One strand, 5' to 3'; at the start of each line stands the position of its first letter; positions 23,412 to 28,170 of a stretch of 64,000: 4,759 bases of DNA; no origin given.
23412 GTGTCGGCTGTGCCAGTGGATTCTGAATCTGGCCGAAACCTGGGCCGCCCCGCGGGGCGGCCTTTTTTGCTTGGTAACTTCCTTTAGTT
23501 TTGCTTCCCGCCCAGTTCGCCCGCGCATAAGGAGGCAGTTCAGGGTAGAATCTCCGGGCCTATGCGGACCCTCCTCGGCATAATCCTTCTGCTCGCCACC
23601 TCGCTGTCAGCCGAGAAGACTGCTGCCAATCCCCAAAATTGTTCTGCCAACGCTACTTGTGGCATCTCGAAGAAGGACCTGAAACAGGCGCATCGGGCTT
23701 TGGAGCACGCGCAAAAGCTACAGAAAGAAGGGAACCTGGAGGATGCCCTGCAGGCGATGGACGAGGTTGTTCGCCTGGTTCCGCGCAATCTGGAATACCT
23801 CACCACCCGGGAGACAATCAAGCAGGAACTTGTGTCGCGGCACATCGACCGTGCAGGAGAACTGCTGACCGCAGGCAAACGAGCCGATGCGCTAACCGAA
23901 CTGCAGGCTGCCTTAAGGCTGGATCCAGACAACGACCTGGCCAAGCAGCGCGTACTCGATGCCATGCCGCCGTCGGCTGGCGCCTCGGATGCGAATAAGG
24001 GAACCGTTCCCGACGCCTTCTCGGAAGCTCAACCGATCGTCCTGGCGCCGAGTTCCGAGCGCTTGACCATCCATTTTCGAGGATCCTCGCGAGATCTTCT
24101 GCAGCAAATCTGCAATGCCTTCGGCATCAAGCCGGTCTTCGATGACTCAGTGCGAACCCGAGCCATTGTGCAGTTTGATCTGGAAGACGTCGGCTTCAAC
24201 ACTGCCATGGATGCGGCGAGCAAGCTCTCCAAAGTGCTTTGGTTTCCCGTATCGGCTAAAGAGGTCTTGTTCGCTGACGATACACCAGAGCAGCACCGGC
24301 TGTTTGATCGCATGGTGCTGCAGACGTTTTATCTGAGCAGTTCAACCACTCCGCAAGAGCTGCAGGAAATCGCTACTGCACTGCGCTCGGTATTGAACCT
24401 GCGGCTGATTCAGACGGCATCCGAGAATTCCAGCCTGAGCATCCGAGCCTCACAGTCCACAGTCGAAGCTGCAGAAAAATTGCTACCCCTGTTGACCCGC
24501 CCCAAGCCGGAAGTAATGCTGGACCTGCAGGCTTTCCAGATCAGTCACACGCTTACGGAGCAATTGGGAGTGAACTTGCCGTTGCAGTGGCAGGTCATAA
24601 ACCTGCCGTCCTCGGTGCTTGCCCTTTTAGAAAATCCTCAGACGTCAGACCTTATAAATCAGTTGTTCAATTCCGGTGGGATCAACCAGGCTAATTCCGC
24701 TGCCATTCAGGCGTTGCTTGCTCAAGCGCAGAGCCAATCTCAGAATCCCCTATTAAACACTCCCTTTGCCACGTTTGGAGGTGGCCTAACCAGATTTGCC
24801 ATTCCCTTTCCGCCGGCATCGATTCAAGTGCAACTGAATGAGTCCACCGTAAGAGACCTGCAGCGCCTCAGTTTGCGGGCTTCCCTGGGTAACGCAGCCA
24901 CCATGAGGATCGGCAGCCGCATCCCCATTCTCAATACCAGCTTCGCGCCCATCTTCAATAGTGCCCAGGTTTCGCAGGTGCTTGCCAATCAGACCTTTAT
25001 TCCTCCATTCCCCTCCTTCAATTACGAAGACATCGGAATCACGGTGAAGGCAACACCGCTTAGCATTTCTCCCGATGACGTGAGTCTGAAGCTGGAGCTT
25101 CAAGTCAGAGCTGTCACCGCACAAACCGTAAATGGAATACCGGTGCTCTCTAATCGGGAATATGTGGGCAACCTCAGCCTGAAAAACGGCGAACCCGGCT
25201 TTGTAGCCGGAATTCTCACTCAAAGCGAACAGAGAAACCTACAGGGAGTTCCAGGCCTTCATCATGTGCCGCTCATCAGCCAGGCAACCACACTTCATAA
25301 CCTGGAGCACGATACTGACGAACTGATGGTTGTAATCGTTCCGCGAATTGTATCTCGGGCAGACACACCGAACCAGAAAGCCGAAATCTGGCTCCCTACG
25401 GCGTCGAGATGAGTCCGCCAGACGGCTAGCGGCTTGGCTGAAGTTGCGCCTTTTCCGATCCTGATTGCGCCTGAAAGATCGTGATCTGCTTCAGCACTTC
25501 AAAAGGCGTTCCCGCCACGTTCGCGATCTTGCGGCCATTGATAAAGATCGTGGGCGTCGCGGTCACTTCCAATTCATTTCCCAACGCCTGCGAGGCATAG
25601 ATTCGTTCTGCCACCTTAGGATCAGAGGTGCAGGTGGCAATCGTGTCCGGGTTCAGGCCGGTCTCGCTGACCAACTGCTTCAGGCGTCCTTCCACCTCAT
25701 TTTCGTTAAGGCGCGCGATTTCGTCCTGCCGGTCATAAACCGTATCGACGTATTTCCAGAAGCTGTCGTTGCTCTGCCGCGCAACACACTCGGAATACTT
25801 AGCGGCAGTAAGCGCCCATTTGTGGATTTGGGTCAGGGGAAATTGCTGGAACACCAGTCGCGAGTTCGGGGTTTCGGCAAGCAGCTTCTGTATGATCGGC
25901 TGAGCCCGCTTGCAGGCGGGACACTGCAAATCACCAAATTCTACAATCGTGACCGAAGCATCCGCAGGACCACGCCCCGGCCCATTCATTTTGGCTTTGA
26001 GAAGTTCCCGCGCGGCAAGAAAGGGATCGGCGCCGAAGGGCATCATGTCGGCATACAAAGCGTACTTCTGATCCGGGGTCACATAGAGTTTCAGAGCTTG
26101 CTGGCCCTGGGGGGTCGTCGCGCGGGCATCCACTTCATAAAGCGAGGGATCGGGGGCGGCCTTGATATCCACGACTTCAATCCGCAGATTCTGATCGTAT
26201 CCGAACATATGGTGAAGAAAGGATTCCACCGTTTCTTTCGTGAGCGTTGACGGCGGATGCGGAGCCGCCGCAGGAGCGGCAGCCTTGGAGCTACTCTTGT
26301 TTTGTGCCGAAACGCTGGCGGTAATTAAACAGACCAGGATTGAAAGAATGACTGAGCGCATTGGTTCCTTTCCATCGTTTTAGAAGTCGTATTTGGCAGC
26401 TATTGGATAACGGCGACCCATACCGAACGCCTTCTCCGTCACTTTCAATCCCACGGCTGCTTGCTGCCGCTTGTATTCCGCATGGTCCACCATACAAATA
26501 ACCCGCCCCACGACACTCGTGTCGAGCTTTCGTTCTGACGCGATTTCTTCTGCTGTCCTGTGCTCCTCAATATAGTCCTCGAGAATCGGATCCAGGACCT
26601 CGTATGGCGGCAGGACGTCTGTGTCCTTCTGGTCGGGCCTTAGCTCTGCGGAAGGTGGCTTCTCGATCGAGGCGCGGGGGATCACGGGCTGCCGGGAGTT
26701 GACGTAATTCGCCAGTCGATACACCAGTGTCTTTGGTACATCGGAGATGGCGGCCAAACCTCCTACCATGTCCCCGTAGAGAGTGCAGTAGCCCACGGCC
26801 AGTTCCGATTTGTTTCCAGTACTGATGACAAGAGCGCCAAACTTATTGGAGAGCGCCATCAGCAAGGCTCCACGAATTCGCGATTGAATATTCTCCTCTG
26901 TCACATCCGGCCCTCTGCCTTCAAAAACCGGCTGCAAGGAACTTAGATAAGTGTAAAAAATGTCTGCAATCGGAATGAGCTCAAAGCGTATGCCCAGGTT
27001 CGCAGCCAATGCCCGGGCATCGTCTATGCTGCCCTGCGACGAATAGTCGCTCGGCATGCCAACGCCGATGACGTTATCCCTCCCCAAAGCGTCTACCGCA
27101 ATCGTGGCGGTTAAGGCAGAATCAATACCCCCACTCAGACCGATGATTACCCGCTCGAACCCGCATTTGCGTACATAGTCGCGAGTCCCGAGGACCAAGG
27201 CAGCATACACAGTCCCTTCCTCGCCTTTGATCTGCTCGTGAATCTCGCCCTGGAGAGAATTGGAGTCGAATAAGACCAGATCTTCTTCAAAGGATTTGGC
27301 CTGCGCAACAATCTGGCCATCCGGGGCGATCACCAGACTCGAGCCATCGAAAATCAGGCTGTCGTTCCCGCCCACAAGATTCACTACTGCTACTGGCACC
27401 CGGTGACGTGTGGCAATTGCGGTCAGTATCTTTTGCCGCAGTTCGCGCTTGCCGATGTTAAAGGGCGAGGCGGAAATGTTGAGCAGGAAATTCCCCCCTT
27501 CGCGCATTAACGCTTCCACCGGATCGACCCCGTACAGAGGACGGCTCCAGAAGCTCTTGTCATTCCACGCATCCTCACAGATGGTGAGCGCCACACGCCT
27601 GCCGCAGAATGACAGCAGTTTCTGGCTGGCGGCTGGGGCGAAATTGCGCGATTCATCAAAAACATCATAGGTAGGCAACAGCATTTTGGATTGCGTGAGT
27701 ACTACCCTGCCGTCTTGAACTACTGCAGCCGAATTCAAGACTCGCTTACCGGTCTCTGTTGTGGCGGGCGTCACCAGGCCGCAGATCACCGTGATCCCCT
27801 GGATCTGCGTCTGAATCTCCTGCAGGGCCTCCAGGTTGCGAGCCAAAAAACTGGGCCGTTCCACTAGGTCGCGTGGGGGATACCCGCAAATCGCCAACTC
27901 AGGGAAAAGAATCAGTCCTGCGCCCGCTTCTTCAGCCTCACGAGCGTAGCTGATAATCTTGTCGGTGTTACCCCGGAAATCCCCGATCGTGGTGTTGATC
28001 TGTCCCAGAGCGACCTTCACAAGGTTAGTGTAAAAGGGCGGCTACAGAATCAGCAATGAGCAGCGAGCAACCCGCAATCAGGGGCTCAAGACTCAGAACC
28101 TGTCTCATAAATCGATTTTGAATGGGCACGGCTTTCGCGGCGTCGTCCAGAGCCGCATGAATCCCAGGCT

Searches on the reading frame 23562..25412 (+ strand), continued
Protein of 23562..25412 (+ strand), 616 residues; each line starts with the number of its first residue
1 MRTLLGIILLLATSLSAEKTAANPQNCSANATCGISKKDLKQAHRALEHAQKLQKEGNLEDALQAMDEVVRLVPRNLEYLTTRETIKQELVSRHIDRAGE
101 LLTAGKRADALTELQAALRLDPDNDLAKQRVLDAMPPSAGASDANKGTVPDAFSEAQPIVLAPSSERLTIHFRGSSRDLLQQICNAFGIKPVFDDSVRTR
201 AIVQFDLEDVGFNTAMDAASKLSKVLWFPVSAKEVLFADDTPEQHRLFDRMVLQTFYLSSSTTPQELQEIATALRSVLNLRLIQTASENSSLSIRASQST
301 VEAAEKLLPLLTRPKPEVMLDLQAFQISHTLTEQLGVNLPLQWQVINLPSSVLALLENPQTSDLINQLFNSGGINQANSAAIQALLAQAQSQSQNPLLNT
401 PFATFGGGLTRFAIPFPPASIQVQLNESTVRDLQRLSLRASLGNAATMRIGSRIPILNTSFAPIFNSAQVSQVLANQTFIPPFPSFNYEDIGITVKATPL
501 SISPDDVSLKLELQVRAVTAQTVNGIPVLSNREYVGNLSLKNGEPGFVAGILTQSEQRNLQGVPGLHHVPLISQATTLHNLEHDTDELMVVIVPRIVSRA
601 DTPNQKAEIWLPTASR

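Call 59: search_protein_families(library=pfam, proteins=[L024:11939-15013:+, L024:15019-16578:+, L026:5064-6209:+, L026:6219-7313:+, L026:1534-2970:+, L034:8290-9921:+, L034:11875-12606:-, L044:8982-9845:+, L044:11848-12222:+, L082:12013-13899:-], max_evalue=0.001)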
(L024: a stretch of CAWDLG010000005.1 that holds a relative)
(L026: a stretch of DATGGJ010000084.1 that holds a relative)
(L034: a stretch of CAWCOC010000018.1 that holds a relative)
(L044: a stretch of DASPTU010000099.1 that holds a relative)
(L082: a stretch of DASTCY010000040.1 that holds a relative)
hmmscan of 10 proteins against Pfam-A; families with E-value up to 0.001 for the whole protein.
L024:11939-15013:+ (1024 aa): 3 families
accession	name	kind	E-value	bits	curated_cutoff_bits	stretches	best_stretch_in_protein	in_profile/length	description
PF07587.16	PSD1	-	3.4e-92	308.7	28.5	1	728-984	1-243/244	Protein of unknown function (DUF1553)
PF07583.16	PSCyt2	-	7.2e-86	287.9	29.8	1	160-367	1-208/209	Protein of unknown function (DUF1549)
PF07635.16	PSCyt1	-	2.9e-13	50.7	22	1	54-110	1-56/59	Planctomycete cytochrome C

L024:15019-16578:+ (519 aa): 1 family
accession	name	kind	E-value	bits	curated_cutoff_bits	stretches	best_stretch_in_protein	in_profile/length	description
PF07394.17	DUF1501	-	1.8e-148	495.3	27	1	94-517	2-389/390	Protein of unknown function (DUF1501)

L026:5064-6209:+ (381 aa): 3 families
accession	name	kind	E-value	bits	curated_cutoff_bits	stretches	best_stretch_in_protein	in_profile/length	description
PF13145.12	Rotamase_2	-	1.2e-10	42.6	27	1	177-319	1-120/121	PPIC-type PPIASE domain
PF00639.27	Rotamase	-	8.1e-05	24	21.7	1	218-307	6-95/97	PPIC-type PPIASE domain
PF13616.12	Rotamase_3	-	0.00092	20.2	22.5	0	207-310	27-115/116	PPIC-type PPIASE domain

L026:6219-7313:+ (364 aa): 3 families
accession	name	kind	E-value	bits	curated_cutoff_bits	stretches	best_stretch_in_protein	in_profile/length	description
PF01370.27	Epimerase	-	1.5e-26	93.7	20.9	1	8-261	1-240/240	NAD dependent epimerase/dehydratase family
PF16363.11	GDP_Man_Dehyd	-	1.9e-12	47.8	27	1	46-164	56-167/332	GDP-mannose 4,6 dehydratase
PF04321.23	RmlD_sub_bind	-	0.00062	19.4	27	0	7-111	2-93/287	RmlD substrate binding domain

L026:1534-2970:+ (478 aa): 2 families
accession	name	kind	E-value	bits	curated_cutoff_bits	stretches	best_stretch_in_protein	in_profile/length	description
PF01979.26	Amidohydro_1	-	2.2e-14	53.9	25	1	269-446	122-323/345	Amidohydrolase family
PF07969.17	Amidohydro_3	-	9e-13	48.9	29.7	1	399-458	406-471/472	Amidohydrolase family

L034:8290-9921:+ (543 aa): 0 families

L034:11875-12606:- (243 aa): 1 family
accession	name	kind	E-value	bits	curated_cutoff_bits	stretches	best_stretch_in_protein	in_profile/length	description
PF00702.32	Hydrolase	-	2.1e-09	38.5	26.4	1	16-157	3-162/191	haloacid dehalogenase-like hydrolase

L044:8982-9845:+ (287 aa): 3 families
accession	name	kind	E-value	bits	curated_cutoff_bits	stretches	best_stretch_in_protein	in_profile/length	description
PF07889.17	DUF1664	-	0.00017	22.1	34.6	1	78-161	41-123/124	Protein of unknown function (DUF1664)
PF15035.11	Rootletin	-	0.00037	21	36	1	55-150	81-175/188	Ciliary rootlet component, centrosome cohesion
PF01920.25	Prefoldin_2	-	0.00078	19.8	27.6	0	43-94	48-99/106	Prefoldin subunit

L044:11848-12222:+ (124 aa): 0 families

L082:12013-13899:- (628 aa): 2 families
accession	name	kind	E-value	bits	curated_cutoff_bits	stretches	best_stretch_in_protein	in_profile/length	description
PF05299.18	Peptidase_M61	-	7.6e-34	117.1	22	1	303-418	4-118/118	M61 glycyl aminopeptidase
PF17899.6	Peptidase_M61_N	-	1.6e-30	106.7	23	1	37-207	4-168/168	Peptidase M61 N-terminal domain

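Call 63: search_protein_families(library=phrogs, proteins=[window:23562-25412:+], max_evalue=0.01)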
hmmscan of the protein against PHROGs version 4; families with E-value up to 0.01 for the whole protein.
window:23562-25412:+ (616 aa): 1 family
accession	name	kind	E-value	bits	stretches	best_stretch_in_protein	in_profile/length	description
phrog_1012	-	head and packaging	9.2e-13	48.7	1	481-598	285-401/403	assembly (protein IV of M13)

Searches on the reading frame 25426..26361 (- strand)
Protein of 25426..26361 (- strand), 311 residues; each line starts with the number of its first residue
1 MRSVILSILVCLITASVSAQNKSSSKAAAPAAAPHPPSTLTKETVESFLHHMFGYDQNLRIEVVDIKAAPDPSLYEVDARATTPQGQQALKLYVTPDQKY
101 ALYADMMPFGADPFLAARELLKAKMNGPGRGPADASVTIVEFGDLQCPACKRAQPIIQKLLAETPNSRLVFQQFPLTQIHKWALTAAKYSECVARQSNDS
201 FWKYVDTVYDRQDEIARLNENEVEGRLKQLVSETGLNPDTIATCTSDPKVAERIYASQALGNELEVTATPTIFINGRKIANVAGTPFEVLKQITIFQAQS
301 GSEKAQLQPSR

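Call 3: search_protein_families(library=pfam, proteins=[window:25426-26361:-], max_evalue=0.01)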
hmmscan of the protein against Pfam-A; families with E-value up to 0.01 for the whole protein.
window:25426-26361:- (311 aa): 6 families
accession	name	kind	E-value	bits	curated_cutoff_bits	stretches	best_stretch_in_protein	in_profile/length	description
PF13462.12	Thioredoxin_4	-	7.4e-20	72.2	23.2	1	130-281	8-152/165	Thioredoxin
PF01323.26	DSBA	-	1.9e-12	47.8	25.6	1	138-280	1-176/191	DSBA-like thioredoxin domain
PF13743.12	Thioredoxin_5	-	0.00022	21.4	27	0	225-276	114-165/186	Thioredoxin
PF13098.12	Thioredoxin_2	-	0.00045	21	27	0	138-284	8-93/104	Thioredoxin-like domain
PF10411.14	DsbC_N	-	0.0041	17.1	25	0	54-106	19-59/70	Disulfide bond isomerase protein N-terminal domain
PF00085.26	Thioredoxin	-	0.0045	17.4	23.5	0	136-177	19-59/103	Thioredoxin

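Call 4: search_protein_families(library=ncbifam, proteins=[window:25426-26361:-], max_evalue=0.01)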
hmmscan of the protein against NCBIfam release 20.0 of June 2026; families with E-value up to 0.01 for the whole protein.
window:25426-26361:- (311 aa): 2 families
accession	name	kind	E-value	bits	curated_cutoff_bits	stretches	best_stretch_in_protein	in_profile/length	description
NF041057.1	Rcas_1661_fam_Se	equivalog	6.2e-18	65.2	190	1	130-293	84-243/247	Rcas_1661 family thioredoxin-like (seleno)lipoprotein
NF008657.0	PRK11657.1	equivalog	0.001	18.3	124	0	131-152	113-134/251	thiol:disulfide interchange protein DsbG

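Call 52: search_solved_structures(query=window:25426-26361:-, max_evalue=0.001)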
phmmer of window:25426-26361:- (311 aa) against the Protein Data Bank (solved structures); distinct sequences matched with E-value up to 0.001: 16.
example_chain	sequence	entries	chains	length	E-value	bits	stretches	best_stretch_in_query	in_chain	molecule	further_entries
3eu3_A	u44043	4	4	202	5e-15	58.8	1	128-284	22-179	BdbD | Disulfide bond formation protein D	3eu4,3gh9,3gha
3gyk_A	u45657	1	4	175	8.1e-11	45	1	118-275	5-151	27kDa outer membrane protein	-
7jve_A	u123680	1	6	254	2.1e-10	43.6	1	120-274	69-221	DsbA family protein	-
4n30_A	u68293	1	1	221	6.4e-08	35.5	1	128-212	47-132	Protein disulfide isomerase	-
3f4r_A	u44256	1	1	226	9e-08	35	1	116-275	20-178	Putative uncharacterized protein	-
3f4s_A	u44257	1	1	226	4.5e-07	32.7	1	116-275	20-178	Putative uncharacterized protein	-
9edl_A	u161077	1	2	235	4.5e-07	32.7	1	124-231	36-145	Conserved hypothetical lipoprotein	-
3bci_A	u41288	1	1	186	4.7e-06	29.3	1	138-281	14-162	Disulfide bond protein A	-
3bd2_A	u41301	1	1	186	9e-06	28.4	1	138-281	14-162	Disulfide bond protein A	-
3f4t_A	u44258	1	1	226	2.2e-05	27.1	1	116-275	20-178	Putative uncharacterized protein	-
3bck_A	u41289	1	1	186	2.3e-05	27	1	138-281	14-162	Disulfide bond protein A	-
6nen_A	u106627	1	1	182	2.3e-05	27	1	126-177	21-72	Copper resistance protein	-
6mhh_A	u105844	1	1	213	2.6e-05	26.9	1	124-177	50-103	Metal resistance protein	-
7rgv_A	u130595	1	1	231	2.6e-05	26.9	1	135-308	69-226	Thioredoxin domain-containing protein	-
4xvw_A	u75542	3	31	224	3.3e-05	26.5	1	126-177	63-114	DsbA-like protein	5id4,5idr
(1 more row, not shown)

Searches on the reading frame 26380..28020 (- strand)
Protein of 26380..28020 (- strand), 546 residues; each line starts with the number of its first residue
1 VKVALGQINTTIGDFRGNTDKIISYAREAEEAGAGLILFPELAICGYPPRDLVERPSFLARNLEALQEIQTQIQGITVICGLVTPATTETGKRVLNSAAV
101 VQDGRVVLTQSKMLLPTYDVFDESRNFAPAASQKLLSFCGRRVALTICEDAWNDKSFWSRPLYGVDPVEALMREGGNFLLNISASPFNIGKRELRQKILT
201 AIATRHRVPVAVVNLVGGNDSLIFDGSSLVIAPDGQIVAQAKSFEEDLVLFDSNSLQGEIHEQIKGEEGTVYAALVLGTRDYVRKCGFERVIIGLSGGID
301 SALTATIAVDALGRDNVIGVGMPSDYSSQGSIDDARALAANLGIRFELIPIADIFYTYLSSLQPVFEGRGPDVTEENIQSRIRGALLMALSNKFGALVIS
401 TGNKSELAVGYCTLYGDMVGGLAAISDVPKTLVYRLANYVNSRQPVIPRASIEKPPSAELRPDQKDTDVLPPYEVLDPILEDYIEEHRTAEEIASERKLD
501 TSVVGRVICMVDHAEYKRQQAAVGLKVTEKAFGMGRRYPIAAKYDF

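Call 3: search_protein_families(library=pfam, proteins=[window:26380-28020:-], max_evalue=0.01)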
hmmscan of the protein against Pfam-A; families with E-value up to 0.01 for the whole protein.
window:26380-28020:- (546 aa): 3 families
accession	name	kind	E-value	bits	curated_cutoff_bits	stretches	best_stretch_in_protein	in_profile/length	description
PF02540.23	NAD_synthase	-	2.2e-76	256.7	21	1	272-521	2-242/242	NAD synthase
PF00795.27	CN_hydrolase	-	1.1e-22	81.1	23.2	1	2-250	1-243/256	Carbon-nitrogen hydrolase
PF03054.22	tRNA_Me_trans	-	0.0014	18.8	20.6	1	290-358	2-79/202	tRNA methyl transferase HUP domain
